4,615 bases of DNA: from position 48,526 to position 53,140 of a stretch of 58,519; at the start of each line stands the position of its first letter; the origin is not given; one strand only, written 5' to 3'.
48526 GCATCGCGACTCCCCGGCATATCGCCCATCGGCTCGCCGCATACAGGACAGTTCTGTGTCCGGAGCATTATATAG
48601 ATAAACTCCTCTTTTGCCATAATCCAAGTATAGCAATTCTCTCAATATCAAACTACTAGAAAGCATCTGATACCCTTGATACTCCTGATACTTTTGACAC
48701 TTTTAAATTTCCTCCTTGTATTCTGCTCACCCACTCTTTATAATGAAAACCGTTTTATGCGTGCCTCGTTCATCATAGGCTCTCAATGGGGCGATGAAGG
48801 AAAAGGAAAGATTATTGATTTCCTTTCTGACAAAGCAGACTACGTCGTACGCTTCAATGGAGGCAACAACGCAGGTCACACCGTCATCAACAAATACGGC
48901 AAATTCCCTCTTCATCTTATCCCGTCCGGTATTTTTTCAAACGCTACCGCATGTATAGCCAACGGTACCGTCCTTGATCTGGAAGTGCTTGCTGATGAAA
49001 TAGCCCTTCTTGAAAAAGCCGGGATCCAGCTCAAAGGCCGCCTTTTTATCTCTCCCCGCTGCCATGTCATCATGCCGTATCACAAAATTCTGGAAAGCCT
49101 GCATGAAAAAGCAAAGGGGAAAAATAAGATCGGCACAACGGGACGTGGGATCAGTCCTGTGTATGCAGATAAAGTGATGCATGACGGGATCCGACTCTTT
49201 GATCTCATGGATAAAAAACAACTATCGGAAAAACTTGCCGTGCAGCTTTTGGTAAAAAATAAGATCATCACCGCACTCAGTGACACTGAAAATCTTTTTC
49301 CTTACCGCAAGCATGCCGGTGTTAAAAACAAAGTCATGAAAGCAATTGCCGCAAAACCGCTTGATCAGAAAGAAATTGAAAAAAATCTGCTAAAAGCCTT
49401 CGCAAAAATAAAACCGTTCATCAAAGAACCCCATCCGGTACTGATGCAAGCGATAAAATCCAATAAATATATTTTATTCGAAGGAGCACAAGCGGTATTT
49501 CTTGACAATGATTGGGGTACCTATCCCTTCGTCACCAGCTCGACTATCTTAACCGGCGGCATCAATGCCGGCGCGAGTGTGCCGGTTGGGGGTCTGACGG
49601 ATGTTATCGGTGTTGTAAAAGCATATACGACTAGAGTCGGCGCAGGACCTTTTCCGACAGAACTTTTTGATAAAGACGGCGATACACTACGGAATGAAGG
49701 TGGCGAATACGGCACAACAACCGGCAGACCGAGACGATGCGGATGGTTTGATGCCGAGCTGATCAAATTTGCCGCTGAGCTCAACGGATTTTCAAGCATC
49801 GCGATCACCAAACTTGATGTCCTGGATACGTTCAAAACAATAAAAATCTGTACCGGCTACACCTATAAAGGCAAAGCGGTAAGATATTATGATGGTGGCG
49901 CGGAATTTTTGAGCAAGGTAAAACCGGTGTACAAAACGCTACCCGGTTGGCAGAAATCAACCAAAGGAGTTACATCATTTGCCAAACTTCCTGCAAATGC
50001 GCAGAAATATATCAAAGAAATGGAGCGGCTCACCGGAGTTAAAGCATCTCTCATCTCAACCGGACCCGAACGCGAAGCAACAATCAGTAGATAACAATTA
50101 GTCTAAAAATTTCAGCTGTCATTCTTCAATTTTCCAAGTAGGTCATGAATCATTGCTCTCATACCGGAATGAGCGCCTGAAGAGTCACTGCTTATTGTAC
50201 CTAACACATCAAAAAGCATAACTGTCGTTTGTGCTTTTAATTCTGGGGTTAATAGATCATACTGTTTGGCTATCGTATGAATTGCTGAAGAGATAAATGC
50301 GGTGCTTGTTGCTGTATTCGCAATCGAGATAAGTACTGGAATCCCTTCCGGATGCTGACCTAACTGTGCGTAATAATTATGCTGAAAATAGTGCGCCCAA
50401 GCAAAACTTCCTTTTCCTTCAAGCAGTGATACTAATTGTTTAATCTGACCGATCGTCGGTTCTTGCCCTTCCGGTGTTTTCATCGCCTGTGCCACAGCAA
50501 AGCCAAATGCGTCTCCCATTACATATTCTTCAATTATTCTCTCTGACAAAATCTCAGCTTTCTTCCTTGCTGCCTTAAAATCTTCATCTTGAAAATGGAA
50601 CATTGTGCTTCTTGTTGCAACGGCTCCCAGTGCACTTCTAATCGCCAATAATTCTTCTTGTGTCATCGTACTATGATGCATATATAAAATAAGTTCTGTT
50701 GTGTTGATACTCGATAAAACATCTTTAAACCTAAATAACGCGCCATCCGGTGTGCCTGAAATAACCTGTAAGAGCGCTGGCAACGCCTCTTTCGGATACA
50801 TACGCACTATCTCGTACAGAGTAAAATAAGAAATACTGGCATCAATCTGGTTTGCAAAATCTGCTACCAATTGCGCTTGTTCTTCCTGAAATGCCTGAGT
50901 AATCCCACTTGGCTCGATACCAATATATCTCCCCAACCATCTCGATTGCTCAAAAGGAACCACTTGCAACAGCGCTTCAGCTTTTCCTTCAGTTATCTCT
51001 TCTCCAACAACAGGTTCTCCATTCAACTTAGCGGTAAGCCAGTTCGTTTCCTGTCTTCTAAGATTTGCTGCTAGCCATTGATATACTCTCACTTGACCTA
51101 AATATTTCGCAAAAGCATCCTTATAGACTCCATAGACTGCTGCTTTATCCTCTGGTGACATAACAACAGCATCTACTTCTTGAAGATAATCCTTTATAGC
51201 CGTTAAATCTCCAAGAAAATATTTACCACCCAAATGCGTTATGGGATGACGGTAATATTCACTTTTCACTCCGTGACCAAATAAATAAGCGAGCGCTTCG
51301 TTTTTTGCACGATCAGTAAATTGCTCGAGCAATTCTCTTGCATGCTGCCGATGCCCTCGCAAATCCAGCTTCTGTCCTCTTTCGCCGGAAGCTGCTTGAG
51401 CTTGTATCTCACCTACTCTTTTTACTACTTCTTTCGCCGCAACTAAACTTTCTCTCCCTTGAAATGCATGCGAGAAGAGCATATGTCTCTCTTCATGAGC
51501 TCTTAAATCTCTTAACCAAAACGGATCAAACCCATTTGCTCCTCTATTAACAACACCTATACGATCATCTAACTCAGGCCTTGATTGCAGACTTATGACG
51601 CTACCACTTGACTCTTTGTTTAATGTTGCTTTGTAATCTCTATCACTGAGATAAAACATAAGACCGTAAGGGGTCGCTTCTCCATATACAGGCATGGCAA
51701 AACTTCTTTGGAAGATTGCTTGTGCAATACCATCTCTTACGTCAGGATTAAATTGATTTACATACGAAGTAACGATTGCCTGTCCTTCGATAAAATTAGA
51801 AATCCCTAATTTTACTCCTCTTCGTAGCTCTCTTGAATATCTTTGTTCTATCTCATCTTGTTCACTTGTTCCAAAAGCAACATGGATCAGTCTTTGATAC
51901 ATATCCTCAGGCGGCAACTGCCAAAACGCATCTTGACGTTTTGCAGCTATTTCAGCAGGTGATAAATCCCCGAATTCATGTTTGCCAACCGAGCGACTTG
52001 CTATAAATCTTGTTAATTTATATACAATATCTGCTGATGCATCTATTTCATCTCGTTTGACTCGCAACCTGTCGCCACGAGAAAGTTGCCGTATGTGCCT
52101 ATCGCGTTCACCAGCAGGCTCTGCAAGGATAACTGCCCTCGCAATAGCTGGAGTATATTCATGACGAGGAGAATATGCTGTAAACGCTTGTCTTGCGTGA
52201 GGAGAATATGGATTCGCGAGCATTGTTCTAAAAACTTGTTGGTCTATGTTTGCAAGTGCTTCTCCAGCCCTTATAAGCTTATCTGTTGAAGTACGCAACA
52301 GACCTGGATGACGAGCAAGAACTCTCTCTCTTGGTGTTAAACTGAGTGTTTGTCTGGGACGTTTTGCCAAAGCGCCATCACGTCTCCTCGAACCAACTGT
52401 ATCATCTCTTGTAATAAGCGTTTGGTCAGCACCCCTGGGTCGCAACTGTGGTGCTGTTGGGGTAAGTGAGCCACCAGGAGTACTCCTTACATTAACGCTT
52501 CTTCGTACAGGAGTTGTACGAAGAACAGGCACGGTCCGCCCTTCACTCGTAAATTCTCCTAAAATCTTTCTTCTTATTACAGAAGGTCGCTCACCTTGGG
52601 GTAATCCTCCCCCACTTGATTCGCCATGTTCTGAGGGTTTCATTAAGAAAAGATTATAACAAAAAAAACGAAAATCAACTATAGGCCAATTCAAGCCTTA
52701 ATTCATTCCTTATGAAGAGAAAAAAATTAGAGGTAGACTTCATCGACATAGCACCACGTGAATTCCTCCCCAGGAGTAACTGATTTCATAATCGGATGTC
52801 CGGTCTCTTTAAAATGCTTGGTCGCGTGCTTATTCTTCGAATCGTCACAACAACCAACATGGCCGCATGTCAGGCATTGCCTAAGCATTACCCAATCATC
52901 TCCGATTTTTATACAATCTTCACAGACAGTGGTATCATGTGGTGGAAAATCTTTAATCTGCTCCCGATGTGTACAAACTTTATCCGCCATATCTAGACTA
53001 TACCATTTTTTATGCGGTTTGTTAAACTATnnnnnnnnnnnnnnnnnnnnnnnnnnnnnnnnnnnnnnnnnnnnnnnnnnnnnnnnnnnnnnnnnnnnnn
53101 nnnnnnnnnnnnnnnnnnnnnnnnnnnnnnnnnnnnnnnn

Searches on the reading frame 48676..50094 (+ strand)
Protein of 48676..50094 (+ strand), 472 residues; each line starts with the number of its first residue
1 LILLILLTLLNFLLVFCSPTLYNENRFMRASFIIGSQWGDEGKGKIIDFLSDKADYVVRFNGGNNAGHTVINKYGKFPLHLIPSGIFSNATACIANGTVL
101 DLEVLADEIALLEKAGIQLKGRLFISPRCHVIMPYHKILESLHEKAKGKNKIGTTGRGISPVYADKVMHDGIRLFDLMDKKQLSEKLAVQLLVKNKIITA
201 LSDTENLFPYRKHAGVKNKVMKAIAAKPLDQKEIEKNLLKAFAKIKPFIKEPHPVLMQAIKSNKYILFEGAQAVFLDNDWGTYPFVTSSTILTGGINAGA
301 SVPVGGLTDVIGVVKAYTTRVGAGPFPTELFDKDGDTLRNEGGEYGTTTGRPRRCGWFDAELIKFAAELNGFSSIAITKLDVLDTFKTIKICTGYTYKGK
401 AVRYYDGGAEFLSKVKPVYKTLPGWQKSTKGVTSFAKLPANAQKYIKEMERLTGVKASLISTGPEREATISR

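Call 47: search_protein_families(library=pfam, proteins=[window:48676-50094:+], max_evalue=0.001)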
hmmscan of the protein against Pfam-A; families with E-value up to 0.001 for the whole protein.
window:48676-50094:+ (472 aa): 1 family
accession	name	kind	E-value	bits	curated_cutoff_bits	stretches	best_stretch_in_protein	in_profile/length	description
PF00709.27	Adenylsucc_synt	-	2e-163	544.5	27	1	33-470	2-416/416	Adenylosuccinate synthetase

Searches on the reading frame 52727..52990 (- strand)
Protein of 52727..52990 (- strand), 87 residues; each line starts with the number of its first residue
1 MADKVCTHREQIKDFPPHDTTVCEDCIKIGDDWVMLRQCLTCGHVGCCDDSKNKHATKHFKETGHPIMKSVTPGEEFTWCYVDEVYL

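Call 47: search_protein_families(library=pfam, proteins=[window:52727-52990:-], max_evalue=0.001)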
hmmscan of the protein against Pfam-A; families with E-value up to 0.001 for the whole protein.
window:52727-52990:- (87 aa): 1 family
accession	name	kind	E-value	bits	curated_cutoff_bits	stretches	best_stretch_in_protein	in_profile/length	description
PF02148.25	zf-UBP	-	2.9e-15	56.7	22.7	1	23-86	1-57/63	Zn-finger in ubiquitin-hydrolases and other protein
